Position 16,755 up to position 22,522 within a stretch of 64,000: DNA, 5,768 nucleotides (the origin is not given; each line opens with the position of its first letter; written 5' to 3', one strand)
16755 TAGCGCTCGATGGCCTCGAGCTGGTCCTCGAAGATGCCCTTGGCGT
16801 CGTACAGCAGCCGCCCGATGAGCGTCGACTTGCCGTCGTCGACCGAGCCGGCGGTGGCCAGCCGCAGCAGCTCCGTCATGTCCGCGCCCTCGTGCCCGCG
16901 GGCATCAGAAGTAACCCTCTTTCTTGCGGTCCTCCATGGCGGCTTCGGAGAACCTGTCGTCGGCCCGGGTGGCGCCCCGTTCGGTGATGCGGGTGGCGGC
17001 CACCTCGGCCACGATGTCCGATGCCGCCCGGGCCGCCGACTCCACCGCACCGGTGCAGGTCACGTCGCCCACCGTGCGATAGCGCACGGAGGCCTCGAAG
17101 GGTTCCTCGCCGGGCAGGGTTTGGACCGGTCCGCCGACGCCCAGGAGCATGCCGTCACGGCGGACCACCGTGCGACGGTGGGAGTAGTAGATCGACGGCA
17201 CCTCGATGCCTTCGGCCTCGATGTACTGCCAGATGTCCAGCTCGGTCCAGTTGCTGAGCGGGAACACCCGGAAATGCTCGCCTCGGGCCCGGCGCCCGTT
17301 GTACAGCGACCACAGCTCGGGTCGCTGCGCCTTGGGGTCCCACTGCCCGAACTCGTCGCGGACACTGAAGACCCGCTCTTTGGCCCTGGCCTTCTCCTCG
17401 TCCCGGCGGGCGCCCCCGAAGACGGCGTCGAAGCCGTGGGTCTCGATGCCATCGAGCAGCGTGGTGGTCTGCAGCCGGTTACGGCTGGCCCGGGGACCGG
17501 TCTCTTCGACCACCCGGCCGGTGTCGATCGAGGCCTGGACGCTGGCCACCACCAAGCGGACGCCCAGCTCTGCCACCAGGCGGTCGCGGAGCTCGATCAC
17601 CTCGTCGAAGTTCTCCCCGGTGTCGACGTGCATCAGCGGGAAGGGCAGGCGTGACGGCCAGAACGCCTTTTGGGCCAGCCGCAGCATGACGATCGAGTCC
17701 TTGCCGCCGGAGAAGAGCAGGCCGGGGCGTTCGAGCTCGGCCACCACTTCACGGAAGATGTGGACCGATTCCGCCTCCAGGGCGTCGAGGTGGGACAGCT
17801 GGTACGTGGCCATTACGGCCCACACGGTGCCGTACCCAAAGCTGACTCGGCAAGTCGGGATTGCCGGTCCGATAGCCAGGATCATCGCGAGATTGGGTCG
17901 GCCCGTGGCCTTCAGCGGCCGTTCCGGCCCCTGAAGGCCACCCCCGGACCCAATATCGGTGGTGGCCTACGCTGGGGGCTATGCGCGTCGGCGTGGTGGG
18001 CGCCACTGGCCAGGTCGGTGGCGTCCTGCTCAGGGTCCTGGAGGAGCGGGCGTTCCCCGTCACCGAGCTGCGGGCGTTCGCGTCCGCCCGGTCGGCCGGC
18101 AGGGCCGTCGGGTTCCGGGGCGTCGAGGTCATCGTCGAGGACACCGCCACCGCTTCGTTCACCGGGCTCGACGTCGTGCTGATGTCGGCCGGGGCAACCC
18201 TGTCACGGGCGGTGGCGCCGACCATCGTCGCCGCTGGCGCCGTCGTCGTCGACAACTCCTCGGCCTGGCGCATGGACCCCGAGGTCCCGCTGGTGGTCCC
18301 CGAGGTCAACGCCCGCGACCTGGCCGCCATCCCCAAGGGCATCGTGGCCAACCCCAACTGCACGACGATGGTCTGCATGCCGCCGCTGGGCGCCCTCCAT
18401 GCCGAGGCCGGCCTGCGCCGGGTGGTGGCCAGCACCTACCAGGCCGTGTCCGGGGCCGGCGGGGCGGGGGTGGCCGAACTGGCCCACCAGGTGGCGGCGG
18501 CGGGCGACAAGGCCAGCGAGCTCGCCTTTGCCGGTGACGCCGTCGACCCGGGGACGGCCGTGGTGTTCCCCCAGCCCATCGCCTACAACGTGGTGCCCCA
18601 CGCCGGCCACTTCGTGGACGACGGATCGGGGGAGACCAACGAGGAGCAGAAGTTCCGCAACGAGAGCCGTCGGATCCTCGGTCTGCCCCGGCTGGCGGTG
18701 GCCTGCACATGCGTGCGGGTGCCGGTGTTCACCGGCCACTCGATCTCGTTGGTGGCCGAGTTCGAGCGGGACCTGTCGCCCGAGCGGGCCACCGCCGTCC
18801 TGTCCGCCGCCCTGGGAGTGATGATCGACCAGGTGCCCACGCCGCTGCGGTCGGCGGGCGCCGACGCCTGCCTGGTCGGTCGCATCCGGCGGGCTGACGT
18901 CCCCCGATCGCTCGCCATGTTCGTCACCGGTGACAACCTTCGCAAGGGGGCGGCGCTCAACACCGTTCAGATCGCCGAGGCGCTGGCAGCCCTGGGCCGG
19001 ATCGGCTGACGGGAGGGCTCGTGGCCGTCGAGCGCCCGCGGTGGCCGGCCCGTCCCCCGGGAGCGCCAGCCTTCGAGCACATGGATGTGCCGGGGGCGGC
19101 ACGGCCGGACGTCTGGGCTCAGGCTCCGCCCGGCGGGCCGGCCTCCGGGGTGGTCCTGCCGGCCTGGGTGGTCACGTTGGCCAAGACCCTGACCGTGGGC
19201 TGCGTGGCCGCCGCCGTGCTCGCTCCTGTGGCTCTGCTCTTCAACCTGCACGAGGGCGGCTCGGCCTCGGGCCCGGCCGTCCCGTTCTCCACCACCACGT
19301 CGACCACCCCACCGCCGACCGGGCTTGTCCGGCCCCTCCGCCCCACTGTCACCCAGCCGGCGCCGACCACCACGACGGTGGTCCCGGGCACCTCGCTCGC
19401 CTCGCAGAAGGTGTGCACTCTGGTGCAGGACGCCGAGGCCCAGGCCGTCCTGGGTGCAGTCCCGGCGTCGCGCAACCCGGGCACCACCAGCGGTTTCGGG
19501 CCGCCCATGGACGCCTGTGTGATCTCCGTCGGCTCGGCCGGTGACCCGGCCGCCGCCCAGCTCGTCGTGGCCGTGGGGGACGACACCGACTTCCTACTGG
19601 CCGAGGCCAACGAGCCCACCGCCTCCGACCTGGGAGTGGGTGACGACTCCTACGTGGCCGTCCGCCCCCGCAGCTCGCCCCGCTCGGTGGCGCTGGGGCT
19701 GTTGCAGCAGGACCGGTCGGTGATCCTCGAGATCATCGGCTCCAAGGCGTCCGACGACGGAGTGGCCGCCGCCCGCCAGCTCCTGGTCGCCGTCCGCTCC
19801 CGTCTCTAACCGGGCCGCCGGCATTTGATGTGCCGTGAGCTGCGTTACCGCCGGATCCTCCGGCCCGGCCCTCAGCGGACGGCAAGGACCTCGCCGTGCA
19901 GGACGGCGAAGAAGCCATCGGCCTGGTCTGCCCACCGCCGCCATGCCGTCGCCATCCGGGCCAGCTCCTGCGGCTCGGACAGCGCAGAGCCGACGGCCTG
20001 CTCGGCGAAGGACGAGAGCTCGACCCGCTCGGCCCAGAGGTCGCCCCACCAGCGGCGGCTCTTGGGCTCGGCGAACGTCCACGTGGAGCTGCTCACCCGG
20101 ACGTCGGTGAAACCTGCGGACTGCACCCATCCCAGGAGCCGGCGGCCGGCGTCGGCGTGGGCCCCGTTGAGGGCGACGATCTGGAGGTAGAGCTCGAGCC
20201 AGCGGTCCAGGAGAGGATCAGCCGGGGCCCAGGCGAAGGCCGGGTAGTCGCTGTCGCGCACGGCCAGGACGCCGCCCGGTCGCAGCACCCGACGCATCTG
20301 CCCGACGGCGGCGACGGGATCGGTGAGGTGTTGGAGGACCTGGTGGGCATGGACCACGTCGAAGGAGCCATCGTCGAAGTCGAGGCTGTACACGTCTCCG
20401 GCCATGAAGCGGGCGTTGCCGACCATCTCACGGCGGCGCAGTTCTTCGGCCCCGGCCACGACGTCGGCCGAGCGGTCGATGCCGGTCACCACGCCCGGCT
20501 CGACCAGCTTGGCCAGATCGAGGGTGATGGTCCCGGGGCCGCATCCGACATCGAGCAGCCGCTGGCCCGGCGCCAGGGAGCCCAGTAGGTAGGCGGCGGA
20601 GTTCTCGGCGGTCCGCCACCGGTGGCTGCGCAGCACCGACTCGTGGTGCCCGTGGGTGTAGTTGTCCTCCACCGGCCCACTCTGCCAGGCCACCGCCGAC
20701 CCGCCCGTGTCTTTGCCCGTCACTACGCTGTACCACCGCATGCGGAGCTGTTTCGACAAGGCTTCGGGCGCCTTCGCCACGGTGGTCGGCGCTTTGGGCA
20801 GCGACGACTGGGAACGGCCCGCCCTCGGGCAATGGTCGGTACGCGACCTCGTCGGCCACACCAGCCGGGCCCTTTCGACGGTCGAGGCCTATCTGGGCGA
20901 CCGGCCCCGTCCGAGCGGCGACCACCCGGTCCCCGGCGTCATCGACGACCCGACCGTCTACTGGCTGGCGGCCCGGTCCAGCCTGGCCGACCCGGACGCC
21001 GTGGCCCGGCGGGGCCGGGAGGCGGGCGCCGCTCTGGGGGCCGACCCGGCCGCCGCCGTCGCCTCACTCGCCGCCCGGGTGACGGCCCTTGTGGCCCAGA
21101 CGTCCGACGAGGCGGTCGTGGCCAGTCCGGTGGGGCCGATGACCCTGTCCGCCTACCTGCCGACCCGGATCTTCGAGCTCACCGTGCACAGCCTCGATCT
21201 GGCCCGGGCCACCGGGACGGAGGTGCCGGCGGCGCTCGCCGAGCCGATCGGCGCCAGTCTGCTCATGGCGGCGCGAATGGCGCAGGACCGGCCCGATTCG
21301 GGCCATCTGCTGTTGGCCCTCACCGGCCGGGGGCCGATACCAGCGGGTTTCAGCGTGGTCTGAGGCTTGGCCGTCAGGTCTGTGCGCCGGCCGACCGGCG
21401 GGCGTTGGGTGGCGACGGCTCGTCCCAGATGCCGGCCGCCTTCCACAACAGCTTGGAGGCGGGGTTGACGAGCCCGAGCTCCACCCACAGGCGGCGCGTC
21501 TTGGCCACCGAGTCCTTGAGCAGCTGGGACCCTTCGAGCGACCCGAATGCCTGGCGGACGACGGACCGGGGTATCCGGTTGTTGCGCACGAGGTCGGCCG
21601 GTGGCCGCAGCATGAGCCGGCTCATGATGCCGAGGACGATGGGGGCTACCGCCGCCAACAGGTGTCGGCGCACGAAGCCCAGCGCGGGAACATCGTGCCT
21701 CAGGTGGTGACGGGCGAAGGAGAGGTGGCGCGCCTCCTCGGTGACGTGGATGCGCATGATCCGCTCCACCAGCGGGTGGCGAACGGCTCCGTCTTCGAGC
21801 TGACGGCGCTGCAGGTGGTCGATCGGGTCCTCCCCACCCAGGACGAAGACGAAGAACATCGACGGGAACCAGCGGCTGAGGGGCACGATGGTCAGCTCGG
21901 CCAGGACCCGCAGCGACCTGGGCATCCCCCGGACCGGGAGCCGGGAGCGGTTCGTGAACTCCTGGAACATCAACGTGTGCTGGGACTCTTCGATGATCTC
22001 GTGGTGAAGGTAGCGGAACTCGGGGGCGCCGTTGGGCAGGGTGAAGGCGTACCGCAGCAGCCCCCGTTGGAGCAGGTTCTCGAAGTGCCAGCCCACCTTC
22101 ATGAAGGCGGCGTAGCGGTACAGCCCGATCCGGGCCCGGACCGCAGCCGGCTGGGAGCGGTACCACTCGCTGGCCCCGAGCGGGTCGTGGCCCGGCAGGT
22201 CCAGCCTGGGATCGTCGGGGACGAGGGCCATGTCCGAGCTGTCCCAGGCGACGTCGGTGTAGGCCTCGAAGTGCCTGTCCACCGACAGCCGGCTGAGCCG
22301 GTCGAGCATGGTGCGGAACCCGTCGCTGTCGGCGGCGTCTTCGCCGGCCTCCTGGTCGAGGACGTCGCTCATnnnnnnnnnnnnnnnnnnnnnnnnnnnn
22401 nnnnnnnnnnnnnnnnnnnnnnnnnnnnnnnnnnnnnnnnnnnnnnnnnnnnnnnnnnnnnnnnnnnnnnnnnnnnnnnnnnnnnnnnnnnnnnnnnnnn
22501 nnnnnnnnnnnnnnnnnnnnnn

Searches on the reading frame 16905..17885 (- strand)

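Call 48: search_protein_families(library=pfam, proteins=[window:16905-17885:-], max_evalue=0.0001)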
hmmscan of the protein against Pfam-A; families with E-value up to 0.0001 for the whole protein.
window:16905-17885:- (326 aa): 1 family
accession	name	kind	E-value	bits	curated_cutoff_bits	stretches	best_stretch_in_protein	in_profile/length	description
PF01507.26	PAPS_reduct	-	4e-42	144.6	22.5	1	56-279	4-174/175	Phosphoadenosine phosphosulfate reductase domain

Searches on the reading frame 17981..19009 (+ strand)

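Call 48: search_protein_families(library=pfam, proteins=[window:17981-19009:+], max_evalue=0.0001)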
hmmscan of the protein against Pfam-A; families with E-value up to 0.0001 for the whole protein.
window:17981-19009:+ (342 aa): 2 families
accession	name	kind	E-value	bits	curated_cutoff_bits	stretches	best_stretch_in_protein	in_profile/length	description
PF02774.23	Semialdhyde_dhC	-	1.4e-41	143.1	26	1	136-322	1-184/184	Semialdehyde dehydrogenase, dimerisation domain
PF01118.30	Semialdhyde_dh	-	8.7e-35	120.2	26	1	2-115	1-119/121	Semialdehyde dehydrogenase, NAD binding domain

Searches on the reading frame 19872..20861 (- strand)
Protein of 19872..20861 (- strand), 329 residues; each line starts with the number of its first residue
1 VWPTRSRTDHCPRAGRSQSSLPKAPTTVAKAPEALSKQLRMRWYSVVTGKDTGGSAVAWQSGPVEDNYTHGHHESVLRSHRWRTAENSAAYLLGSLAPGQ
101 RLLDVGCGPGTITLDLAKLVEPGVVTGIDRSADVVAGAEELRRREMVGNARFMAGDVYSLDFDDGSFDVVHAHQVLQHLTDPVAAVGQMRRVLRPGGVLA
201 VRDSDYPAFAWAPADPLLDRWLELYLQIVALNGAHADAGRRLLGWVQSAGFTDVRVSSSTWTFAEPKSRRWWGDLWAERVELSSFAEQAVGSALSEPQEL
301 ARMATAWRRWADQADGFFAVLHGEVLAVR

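Call 48: search_protein_families(library=pfam, proteins=[window:19872-20861:-], max_evalue=0.0001)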
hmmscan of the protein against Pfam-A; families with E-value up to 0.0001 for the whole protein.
window:19872-20861:- (329 aa): 10 families
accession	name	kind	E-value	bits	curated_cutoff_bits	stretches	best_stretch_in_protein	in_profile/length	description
PF13847.12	Methyltransf_31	-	2.3e-27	95.9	27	1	98-205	3-113/145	Methyltransferase domain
PF08241.18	Methyltransf_11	-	8e-24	84.5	21.2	1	103-200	1-94/95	Methyltransferase domain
PF13649.12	Methyltransf_25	-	1.1e-22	81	27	1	103-197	2-97/97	Methyltransferase domain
PF08242.18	Methyltransf_12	-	1.1e-18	68.2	30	1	103-199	1-98/98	Methyltransferase domain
PF13489.12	Methyltransf_23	-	9.3e-18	64.9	27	1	86-254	10-162/164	Methyltransferase domain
PF01209.24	Ubie_methyltran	-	5.1e-15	55.9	20.1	1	96-202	45-152/233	ubiE/COQ5 methyltransferase family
PF05175.20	MTS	-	5.8e-07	29.8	23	1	90-170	21-102/170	Methyltransferase small domain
PF08003.17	Methyltransf_9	-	4.7e-06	26.2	23.8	1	99-268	116-278/315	Protein of unknown function (DUF1698)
PF01135.25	PCMT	-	8.2e-06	26.2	20.3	1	92-159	68-135/210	Protein-L-isoaspartate(D-aspartate) O-methyltransferase (PCMT)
PF07021.18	MetW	-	1.7e-05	25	21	1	92-193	7-102/193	Methionine biosynthesis protein MetW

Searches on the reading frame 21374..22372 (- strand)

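Call 48: search_protein_families(library=pfam, proteins=[window:21374-22372:-], max_evalue=0.0001)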
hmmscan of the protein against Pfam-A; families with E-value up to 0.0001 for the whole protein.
window:21374-22372:- (332 aa): 1 family
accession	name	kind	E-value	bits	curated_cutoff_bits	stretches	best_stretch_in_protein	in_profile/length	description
PF11583.14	AurF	-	6.2e-80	268.8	29.6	1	21-300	6-282/282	P-aminobenzoate N-oxygenase AurF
